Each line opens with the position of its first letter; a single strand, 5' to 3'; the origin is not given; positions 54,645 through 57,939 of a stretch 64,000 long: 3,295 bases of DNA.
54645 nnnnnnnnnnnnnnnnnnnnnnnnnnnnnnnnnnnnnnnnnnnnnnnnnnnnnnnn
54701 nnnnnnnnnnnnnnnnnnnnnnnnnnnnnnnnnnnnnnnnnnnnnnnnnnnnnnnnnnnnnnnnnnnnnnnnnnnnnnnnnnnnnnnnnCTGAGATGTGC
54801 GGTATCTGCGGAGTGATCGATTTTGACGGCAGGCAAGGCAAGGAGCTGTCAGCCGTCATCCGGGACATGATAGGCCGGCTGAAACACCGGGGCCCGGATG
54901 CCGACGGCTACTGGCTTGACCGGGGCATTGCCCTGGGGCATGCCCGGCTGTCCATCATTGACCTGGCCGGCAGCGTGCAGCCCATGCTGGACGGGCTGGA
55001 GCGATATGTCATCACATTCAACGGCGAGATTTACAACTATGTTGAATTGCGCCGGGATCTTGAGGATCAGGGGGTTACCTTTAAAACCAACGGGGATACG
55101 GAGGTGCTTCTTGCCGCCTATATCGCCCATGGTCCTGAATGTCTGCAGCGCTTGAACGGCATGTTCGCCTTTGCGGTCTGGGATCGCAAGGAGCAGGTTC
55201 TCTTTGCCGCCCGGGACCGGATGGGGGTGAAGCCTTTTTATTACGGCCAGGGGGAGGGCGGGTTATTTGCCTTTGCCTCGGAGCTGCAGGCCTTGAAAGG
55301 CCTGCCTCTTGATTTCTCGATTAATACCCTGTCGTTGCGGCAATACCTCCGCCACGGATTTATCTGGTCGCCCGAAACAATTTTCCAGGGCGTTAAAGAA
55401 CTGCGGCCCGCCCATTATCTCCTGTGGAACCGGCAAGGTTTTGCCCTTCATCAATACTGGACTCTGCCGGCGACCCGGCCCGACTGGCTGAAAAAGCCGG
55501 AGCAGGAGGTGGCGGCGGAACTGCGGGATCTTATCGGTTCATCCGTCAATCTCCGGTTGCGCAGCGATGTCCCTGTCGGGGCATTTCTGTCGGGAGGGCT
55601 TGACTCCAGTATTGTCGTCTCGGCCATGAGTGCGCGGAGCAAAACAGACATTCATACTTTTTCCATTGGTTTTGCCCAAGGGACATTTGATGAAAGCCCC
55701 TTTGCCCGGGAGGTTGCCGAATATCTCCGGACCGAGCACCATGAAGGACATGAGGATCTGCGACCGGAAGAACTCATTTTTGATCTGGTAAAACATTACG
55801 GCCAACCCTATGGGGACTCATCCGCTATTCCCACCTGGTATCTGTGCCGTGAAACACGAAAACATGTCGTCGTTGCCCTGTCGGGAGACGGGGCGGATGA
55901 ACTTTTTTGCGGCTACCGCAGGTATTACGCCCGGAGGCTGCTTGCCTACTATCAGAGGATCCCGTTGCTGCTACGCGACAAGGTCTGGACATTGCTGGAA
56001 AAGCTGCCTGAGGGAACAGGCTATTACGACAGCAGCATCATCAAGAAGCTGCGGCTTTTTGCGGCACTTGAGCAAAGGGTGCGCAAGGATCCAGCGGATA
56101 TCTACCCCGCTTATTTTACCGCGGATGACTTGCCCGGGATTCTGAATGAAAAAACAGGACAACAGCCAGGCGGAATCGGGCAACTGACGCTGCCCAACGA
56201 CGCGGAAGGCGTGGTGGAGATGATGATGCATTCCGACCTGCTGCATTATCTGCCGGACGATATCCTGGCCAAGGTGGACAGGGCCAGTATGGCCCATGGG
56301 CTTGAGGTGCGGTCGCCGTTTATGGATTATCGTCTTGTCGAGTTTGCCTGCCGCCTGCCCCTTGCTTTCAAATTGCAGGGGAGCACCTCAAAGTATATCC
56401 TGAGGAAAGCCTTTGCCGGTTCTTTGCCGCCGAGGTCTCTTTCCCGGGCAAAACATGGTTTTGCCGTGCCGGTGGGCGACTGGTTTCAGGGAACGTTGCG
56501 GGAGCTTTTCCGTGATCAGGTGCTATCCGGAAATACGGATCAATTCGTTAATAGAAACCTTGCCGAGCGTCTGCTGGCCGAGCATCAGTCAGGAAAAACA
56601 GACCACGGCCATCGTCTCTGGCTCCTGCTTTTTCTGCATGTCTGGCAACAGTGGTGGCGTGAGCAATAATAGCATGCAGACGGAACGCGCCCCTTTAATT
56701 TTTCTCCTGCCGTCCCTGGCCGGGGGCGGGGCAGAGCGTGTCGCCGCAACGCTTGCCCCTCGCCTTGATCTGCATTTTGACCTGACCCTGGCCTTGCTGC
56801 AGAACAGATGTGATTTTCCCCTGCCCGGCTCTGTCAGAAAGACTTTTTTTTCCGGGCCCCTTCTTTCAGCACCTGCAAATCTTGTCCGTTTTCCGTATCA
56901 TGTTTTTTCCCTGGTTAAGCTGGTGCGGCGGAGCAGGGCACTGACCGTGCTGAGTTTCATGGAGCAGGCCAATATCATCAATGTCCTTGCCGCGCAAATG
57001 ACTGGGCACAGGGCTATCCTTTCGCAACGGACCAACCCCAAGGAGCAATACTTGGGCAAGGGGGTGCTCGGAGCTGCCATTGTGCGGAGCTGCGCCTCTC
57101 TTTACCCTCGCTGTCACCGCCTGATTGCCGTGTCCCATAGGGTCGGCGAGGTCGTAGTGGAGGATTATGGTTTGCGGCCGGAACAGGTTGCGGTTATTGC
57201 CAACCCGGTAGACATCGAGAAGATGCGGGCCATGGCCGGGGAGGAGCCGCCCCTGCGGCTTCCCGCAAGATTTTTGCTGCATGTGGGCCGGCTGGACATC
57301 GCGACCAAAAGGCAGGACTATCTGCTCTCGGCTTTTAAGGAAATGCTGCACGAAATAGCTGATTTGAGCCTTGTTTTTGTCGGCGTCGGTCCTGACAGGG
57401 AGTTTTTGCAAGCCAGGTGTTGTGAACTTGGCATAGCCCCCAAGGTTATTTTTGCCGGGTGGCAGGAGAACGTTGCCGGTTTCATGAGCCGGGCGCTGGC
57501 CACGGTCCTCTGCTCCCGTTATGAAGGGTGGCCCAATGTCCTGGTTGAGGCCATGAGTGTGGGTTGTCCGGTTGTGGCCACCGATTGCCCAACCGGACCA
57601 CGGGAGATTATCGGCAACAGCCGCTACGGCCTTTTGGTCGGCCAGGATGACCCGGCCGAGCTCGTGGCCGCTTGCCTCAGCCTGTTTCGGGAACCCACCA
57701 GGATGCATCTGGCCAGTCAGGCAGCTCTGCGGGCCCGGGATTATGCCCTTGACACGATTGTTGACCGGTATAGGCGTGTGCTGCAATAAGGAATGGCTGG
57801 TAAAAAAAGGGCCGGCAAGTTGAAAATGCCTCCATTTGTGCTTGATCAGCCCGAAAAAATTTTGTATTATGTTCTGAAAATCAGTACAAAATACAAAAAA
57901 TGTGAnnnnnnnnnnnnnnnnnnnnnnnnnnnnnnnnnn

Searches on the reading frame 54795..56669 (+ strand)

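Call 53: search_protein_families(library=pfam, proteins=[window:54795-56669:+], max_evalue=0.001)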
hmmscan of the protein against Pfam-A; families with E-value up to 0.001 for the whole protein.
window:54795-56669:+ (624 aa): 4 families
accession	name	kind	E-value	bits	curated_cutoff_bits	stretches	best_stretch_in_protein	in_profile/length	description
PF00733.27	Asn_synthase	-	4.9e-101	339.3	21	1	242-618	1-353/354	Asparagine synthase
PF13537.11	GATase_7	-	1e-46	158.4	25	1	49-168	1-122/123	Glutamine amidotransferase domain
PF13522.11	GATase_6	-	4.9e-44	149.9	27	1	34-163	1-130/130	Glutamine amidotransferase domain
PF12481.13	DUF3700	-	4.1e-06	26.9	27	1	115-168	124-177/228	Aluminium induced protein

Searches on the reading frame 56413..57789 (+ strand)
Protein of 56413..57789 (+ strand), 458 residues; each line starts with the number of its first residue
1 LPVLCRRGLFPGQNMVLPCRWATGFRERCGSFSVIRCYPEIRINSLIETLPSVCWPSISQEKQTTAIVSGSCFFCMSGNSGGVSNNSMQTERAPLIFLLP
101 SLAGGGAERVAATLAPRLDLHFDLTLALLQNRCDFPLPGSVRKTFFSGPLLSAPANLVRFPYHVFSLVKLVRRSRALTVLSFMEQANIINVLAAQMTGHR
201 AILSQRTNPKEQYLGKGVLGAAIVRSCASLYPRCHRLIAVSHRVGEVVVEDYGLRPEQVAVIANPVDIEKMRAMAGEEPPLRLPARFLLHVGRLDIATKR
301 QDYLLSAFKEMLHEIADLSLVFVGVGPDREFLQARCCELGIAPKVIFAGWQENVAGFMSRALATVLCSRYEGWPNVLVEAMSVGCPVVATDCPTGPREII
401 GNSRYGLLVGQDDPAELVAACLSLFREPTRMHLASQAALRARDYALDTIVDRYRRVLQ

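Call 93: search_protein_families(library=pfam, proteins=[window:56413-57789:+], max_evalue=0.001)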
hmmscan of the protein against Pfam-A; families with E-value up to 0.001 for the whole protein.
window:56413-57789:+ (458 aa): 4 families
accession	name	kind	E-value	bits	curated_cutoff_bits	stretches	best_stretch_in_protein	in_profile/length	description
PF13692.12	Glyco_trans_1_4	-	6.9e-33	114.3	27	1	288-425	4-140/142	Glycosyl transferases group 1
PF00534.26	Glycos_transf_1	-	4.3e-30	104.9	26.4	1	285-434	15-166/172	Glycosyl transferases group 1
PF13439.12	Glyco_transf_4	-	1.1e-10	42.2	28.5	1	105-270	2-170/170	Glycosyltransferase Family 4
PF20706.3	GT4-conflict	-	0.00016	21.2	26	1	235-390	148-311/385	Family 4 Glycosyltransferase in conflict systems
